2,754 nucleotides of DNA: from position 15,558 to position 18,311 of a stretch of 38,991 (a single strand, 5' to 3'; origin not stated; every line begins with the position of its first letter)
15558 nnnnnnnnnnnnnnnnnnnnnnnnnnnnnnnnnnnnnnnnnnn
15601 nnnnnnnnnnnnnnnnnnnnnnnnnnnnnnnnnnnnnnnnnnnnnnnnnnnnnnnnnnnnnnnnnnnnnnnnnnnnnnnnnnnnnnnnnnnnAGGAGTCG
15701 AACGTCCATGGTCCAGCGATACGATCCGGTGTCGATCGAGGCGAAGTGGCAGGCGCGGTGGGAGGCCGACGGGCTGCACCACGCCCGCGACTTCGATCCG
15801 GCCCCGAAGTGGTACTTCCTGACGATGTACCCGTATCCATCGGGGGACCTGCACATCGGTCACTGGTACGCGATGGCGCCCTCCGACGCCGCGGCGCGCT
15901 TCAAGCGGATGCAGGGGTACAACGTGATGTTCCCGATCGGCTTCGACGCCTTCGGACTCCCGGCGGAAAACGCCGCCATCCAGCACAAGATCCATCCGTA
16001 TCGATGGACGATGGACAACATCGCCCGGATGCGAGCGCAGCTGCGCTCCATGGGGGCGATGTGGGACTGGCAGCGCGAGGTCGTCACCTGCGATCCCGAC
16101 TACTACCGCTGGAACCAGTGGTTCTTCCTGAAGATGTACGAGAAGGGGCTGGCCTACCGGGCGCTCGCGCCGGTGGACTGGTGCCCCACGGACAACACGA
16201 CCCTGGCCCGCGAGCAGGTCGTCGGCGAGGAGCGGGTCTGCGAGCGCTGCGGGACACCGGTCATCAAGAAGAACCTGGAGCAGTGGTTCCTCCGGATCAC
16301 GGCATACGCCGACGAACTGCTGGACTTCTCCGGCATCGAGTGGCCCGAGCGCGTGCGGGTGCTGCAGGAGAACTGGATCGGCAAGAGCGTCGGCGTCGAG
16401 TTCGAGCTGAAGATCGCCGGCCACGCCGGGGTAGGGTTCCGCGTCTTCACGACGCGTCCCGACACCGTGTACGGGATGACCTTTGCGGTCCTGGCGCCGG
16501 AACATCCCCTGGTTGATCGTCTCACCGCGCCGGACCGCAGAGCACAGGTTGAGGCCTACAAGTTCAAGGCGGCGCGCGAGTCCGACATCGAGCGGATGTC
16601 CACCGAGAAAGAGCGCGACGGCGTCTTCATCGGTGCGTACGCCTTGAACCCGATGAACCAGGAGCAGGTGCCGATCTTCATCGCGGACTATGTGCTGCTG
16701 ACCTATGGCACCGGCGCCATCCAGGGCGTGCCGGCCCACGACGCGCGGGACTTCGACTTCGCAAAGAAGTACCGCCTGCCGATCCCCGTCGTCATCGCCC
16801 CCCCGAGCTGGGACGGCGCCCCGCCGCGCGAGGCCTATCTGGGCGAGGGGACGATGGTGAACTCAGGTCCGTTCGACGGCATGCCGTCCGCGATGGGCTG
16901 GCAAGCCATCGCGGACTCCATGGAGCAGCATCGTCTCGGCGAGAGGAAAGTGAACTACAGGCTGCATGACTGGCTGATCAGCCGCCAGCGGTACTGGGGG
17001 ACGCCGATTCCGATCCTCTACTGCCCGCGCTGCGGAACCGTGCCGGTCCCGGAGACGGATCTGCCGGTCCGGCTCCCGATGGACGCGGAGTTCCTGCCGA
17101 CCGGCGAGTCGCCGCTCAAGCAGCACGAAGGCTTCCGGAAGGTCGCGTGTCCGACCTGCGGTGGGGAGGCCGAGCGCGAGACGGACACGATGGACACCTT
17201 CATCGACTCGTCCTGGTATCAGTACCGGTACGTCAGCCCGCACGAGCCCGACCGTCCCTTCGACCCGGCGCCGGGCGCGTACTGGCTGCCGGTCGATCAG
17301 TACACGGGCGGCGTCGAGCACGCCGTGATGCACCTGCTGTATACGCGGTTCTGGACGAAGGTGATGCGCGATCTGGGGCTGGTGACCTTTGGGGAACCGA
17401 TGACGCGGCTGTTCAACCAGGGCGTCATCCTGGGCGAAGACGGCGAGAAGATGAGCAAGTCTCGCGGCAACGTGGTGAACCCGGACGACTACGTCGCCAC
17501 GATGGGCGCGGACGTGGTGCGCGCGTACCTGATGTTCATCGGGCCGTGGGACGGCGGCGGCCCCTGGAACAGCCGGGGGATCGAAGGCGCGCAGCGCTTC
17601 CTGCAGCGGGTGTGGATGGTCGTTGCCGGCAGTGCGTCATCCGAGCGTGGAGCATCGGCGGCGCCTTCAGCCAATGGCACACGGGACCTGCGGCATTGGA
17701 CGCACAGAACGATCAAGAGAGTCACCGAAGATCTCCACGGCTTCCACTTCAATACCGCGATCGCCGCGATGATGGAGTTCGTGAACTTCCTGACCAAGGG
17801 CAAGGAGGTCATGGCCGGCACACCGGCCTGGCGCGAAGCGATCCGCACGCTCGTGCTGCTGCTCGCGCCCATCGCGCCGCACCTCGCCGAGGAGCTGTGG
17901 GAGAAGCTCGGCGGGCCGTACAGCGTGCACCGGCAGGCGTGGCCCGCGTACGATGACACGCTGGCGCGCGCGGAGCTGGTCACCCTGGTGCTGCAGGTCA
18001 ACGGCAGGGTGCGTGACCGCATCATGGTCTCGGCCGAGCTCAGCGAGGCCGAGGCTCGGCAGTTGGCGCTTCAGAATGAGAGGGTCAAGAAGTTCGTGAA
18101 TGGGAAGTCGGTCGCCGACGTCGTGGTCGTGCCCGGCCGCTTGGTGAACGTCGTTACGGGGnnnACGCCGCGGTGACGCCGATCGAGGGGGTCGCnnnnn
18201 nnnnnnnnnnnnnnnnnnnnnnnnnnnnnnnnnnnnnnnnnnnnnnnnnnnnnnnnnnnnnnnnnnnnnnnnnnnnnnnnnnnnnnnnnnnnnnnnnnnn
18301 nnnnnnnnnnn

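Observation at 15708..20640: Tandem, deeply diverged leuS paralogs; the second copy has altered class-I signature and editing motifs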

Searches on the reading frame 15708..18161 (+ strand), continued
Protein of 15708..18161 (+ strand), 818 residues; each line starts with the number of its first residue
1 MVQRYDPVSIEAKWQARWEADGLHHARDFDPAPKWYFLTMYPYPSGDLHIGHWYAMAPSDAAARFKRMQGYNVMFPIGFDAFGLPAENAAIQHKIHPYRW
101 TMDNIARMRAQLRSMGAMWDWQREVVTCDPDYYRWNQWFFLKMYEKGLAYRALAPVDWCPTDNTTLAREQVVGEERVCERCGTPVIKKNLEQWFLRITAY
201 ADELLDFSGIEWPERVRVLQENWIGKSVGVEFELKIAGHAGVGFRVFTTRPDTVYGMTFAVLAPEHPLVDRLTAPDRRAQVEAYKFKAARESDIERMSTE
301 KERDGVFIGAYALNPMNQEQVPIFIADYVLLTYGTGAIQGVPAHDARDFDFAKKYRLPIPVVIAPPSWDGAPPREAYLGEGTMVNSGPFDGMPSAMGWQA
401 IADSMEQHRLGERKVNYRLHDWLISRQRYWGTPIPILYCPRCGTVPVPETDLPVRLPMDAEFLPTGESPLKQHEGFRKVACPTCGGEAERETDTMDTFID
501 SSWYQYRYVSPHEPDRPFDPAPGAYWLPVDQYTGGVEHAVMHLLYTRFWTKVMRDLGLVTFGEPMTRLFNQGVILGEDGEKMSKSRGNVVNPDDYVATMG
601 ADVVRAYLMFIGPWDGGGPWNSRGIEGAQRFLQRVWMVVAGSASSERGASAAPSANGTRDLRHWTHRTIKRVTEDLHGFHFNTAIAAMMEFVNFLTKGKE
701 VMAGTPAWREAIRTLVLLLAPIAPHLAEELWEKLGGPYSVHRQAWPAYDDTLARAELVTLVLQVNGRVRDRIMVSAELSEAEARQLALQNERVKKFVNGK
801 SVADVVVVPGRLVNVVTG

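Call 21: find_encoding_contigs(protein=P0227, flank=6000, max_places=2)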
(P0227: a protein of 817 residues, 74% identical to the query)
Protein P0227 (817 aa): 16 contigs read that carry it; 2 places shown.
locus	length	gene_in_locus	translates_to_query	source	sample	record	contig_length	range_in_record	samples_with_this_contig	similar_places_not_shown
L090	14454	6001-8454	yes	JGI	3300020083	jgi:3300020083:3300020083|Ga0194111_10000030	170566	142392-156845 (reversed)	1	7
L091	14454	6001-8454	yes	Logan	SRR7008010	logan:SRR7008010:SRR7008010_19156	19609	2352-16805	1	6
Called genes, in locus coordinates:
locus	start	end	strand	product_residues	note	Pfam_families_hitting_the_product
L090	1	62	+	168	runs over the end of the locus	PF01967:MoaC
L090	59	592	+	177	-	PF00994:MoCF_biosynth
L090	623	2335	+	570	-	PF00890:FAD_binding_2, PF07992:Pyr_redox_2 (faint), PF02910:Succ_DH_flav_C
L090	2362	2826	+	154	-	PF01127:Sdh_cyt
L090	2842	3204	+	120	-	PF01127:Sdh_cyt (weak)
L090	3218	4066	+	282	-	PF13085:Fer2_3, PF13534:Fer4_17, PF13183:Fer4_8, PF13237:Fer4_10 (weak), PF13484:Fer4_16 (weak)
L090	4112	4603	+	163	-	PF04008:Adenosine_kin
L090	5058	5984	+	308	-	PF01063:Aminotran_4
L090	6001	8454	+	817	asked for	PF00133:tRNA-synt_1, PF09334:tRNA-synt_1g, PF13603:tRNA-synt_1_2, PF00133:tRNA-synt_1, PF08264:Anticodon_1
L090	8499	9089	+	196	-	PF10531:SLBB, PF14520:HHH_5 (faint), PF12836:HHH_3, PF00633:HHH (weak)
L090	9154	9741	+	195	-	PF07638:Sigma70_ECF (weak), PF04542:Sigma70_r2, PF08281:Sigma70_r4_2, PF04545:Sigma70_r4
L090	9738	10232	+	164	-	PF13490:zf-HC2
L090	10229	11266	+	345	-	PF03888:MucB_RseB (faint)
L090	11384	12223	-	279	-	PF00491:Arginase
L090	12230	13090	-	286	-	PF17284:Spermine_synt_N, PF01564:Spermine_synth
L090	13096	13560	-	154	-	PF01862:PvlArgDC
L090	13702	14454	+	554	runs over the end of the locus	-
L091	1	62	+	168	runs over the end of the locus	PF01967:MoaC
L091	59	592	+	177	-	PF00994:MoCF_biosynth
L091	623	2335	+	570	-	PF00890:FAD_binding_2, PF07992:Pyr_redox_2 (faint), PF02910:Succ_DH_flav_C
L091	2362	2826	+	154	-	PF01127:Sdh_cyt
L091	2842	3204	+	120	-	PF01127:Sdh_cyt (weak)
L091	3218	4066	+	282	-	PF13085:Fer2_3, PF13534:Fer4_17, PF13183:Fer4_8, PF13237:Fer4_10 (weak), PF13484:Fer4_16 (weak)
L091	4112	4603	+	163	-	PF04008:Adenosine_kin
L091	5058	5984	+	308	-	PF01063:Aminotran_4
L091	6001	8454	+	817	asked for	PF00133:tRNA-synt_1, PF09334:tRNA-synt_1g, PF13603:tRNA-synt_1_2, PF00133:tRNA-synt_1, PF08264:Anticodon_1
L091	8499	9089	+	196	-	PF10531:SLBB, PF14520:HHH_5 (faint), PF12836:HHH_3, PF00633:HHH (weak)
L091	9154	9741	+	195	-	PF07638:Sigma70_ECF (weak), PF04542:Sigma70_r2, PF08281:Sigma70_r4_2, PF04545:Sigma70_r4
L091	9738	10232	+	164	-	PF13490:zf-HC2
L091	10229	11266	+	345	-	PF03888:MucB_RseB (faint)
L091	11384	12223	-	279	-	PF00491:Arginase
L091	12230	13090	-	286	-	PF17284:Spermine_synt_N, PF01564:Spermine_synth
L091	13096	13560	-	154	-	PF01862:PvlArgDC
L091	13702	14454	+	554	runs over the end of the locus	-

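Call 69: find_encoding_contigs(protein=P0134, flank=4000, max_places=1)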
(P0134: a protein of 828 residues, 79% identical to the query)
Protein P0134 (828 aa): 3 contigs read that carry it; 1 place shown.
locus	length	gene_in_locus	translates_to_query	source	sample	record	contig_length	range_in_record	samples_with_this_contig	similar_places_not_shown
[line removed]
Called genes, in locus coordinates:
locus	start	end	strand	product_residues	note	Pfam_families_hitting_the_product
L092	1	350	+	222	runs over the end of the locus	PF05036:SPOR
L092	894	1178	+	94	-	PF02604:PhdYeFM_antitox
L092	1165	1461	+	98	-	PF06769:YoeB_toxin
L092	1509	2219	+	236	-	PF12697:Abhydrolase_6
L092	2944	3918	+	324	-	PF01063:Aminotran_4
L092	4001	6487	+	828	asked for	PF00133:tRNA-synt_1, PF09334:tRNA-synt_1g, PF13603:tRNA-synt_1_2, PF00133:tRNA-synt_1, PF09334:tRNA-synt_1g (weak), PF08264:Anticodon_1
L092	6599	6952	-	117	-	PF01740:STAS, PF13466:STAS_2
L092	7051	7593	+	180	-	PF10531:SLBB, PF22461:SLBB_2 (faint), PF00633:HHH, PF03934:T2SSK (weak), PF12826:HHH_2 (faint), PF12836:HHH_3, PF14520:HHH_5 (faint)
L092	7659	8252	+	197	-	PF07638:Sigma70_ECF, PF04542:Sigma70_r2, PF08281:Sigma70_r4_2, PF04545:Sigma70_r4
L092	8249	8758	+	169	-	PF13490:zf-HC2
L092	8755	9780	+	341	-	-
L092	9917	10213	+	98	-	PF03819:MazG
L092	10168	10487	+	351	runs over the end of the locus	PF01244:Peptidase_M19, PF04909:Amidohydro_2 (faint)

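Call 70: find_encoding_contigs(protein=P0178, flank=4000, max_places=1)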
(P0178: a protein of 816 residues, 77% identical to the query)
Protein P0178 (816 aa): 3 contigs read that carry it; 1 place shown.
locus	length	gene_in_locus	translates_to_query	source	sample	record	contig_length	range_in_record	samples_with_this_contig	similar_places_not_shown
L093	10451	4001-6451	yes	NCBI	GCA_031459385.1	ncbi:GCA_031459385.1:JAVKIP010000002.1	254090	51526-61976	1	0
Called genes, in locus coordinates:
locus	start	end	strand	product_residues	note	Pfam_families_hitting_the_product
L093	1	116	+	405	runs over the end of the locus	PF03453:MoeA_N, PF00994:MoCF_biosynth, PF03454:MoeA_C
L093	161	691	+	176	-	PF01967:MoaC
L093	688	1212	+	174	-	PF00994:MoCF_biosynth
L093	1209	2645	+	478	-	PF02366:PMT (weak), PF13231:PMT_2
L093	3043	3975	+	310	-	PF01063:Aminotran_4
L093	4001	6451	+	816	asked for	PF00133:tRNA-synt_1, PF09334:tRNA-synt_1g, PF13603:tRNA-synt_1_2, PF00133:tRNA-synt_1, PF08264:Anticodon_1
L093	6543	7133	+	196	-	PF10531:SLBB, PF00633:HHH (weak), PF12836:HHH_3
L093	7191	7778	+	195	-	PF04542:Sigma70_r2, PF07638:Sigma70_ECF (faint), PF08281:Sigma70_r4_2, PF04545:Sigma70_r4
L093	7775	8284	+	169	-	PF13490:zf-HC2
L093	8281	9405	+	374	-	PF03888:MucB_RseB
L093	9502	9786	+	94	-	PF03819:MazG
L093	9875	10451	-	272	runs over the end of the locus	PF00491:Arginase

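Call 71: find_encoding_contigs(protein=P0230, flank=4000, max_places=1)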
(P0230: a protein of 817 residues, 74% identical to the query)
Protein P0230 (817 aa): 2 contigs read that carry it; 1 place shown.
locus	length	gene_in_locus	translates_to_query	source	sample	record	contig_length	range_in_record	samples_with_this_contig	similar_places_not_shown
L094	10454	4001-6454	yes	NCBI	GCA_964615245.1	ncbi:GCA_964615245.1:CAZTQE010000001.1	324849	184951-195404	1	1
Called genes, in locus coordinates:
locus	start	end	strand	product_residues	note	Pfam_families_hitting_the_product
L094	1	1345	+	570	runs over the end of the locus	PF00890:FAD_binding_2, PF02910:Succ_DH_flav_C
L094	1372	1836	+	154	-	PF01127:Sdh_cyt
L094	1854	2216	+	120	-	-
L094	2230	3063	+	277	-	PF13085:Fer2_3, PF13183:Fer4_8, PF13237:Fer4_10, PF13484:Fer4_16 (weak), PF13534:Fer4_17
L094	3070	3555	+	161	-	PF04008:Adenosine_kin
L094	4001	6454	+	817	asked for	PF00133:tRNA-synt_1, PF09334:tRNA-synt_1g, PF13603:tRNA-synt_1_2, PF00133:tRNA-synt_1, PF08264:Anticodon_1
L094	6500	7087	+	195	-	PF10531:SLBB, PF14520:HHH_5 (faint), PF00633:HHH (weak), PF12836:HHH_3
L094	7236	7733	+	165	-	PF04542:Sigma70_r2, PF07638:Sigma70_ECF (weak), PF08281:Sigma70_r4_2, PF04545:Sigma70_r4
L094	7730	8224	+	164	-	PF13490:zf-HC2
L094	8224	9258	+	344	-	-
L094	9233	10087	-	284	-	PF00491:Arginase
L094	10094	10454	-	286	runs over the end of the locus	PF17284:Spermine_synt_N, PF01564:Spermine_synth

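Call 75: search_protein_representatives(protein=window:15708-18161:+)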
Query: 818 residues. Proteins with E-value up to 0.001 (for the whole library): 44287; up to 1e-10: 24222; up to 1e-30: 6947. The best 150 are listed.
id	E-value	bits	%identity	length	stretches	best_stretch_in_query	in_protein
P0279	0.0e+00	1187.1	63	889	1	5-816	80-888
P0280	0.0e+00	1111.4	59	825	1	2-816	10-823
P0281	1.2e-297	1005.9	56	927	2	368-816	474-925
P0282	1.3e-287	972.8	53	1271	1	9-817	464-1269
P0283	3.6e-275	931.6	51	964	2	375-816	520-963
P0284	8.0e-261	884.1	50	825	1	4-816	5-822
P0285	7.5e-253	857.7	49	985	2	233-816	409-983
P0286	1.1e-252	857.2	50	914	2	4-564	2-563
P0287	2.6e-252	856.0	49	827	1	8-816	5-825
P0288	2.8e-250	849.3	50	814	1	1-816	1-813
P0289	1.3e-247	840.4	51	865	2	3-444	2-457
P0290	1.6e-246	836.8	62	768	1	5-589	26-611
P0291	2.8e-245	832.7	51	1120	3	375-816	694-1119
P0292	1.1e-244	830.8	49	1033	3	444-816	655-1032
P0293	1.4e-243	827.1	49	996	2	366-816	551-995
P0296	1.8e-240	816.8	48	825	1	4-816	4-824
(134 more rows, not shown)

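Call 77: list_cluster_members(proteins=[P0279, P0280, P0281, P0282, P0283, P0284, P0285, P0287, P0288, P0296])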
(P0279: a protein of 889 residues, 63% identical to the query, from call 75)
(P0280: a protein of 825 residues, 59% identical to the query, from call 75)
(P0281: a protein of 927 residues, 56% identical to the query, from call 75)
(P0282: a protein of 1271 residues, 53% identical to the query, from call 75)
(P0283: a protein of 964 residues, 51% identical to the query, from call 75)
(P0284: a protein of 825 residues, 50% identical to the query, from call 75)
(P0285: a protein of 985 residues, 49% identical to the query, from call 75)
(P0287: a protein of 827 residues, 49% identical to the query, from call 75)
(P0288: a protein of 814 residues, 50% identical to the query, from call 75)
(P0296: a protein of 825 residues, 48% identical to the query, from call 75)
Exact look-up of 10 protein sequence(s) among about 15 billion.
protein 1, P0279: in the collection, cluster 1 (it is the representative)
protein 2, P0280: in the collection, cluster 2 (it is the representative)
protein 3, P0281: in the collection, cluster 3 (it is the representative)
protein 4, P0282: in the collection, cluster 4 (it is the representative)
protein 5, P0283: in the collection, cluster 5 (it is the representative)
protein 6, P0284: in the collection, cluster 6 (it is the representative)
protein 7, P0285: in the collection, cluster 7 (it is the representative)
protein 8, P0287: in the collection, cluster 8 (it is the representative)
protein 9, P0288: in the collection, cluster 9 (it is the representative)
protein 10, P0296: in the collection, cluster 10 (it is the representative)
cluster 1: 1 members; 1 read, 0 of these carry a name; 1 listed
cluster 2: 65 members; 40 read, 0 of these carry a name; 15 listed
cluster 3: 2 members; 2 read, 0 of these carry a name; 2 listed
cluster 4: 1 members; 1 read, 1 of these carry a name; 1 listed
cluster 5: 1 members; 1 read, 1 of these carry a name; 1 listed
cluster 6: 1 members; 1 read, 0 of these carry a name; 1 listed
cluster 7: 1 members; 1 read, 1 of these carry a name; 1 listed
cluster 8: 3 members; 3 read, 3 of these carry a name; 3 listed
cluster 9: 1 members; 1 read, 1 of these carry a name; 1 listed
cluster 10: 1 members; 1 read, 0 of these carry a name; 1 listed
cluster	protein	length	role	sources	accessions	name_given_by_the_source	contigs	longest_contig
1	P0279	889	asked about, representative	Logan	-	-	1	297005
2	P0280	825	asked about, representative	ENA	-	-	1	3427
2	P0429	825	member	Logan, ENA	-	-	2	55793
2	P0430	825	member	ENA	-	-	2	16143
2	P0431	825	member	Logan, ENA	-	-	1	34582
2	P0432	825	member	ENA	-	-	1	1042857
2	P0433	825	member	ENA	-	-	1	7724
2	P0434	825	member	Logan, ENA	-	-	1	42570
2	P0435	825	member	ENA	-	-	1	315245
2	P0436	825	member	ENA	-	-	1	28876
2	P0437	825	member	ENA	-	-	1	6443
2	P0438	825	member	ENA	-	-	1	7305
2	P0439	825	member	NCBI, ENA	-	-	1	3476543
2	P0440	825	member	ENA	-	-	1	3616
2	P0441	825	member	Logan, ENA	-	-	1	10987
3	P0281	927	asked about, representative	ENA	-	-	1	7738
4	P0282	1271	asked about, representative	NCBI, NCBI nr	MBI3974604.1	MAG: leucine--tRNA ligase [Chloroflexi bacterium] | leucine--tRNA ligase [Chloroflexota bacterium]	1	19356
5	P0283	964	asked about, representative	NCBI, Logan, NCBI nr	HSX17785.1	MAG TPA: leucine--tRNA ligase [Candidatus Saccharimonadales bacterium] | leucine--tRNA ligase [Candidatus Saccharimonadales bacterium]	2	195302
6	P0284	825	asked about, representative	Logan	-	-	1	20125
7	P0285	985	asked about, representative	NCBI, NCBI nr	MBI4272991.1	leucine--tRNA ligase [Candidatus Uhrbacteria bacterium]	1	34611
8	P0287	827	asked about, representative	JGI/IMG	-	leucyl-tRNA synthetase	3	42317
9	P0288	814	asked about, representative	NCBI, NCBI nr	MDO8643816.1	MAG: leucine--tRNA ligase [bacterium] | leucine--tRNA ligase [bacterium]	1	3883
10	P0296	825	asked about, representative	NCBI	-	-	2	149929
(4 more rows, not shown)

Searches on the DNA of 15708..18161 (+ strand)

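Call 89: search_rna_families(sources=[L087, L089, L090, L092, L093], threshold=evalue, max_evalue=0.001)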
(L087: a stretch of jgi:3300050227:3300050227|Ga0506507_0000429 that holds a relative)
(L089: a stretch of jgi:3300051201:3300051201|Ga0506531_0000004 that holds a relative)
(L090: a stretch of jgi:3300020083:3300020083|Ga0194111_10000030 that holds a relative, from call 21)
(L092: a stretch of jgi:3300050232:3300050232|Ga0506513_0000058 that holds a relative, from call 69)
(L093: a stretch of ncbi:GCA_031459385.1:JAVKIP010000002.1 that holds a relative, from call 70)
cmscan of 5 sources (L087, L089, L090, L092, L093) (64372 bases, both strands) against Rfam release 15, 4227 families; matches with E-value up to 0.001: 10.
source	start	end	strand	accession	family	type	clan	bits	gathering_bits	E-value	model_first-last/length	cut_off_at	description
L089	4677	4974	+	RF00230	T-box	Cis-reg; leader;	-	84.9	93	6.1e-17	1-219/219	no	T-box leader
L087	4707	4993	+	RF00230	T-box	Cis-reg; leader;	-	83.7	93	1.2e-16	1-219/219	no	T-box leader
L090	4681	5020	+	RF00230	T-box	Cis-reg; leader;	-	74.1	93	3.6e-14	1-219/219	no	T-box leader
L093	2872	2943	+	RF00005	tRNA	Gene; tRNA;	CL00001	68.8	29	6.7e-13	1-71/71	no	tRNA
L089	4845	4916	+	RF00005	tRNA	Gene; tRNA;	CL00001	67.9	29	1.2e-12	1-71/71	no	tRNA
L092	2580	2651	+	RF00005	tRNA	Gene; tRNA;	CL00001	67.9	29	1.2e-12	1-71/71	no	tRNA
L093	2689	3005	+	RF00230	T-box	Cis-reg; leader;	-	49.7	93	7e-08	1-219/219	no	T-box leader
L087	4871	4945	+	RF00023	tmRNA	Gene;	CL00001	43.4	47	5.7e-14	1-374/374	no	transfer-messenger RNA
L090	4871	4945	+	RF00023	tmRNA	Gene;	CL00001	41.5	47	3.8e-13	1-374/374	no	transfer-messenger RNA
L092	2255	2834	+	RF00230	T-box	Cis-reg; leader;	-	36.8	93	0.00014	1-219/219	no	T-box leader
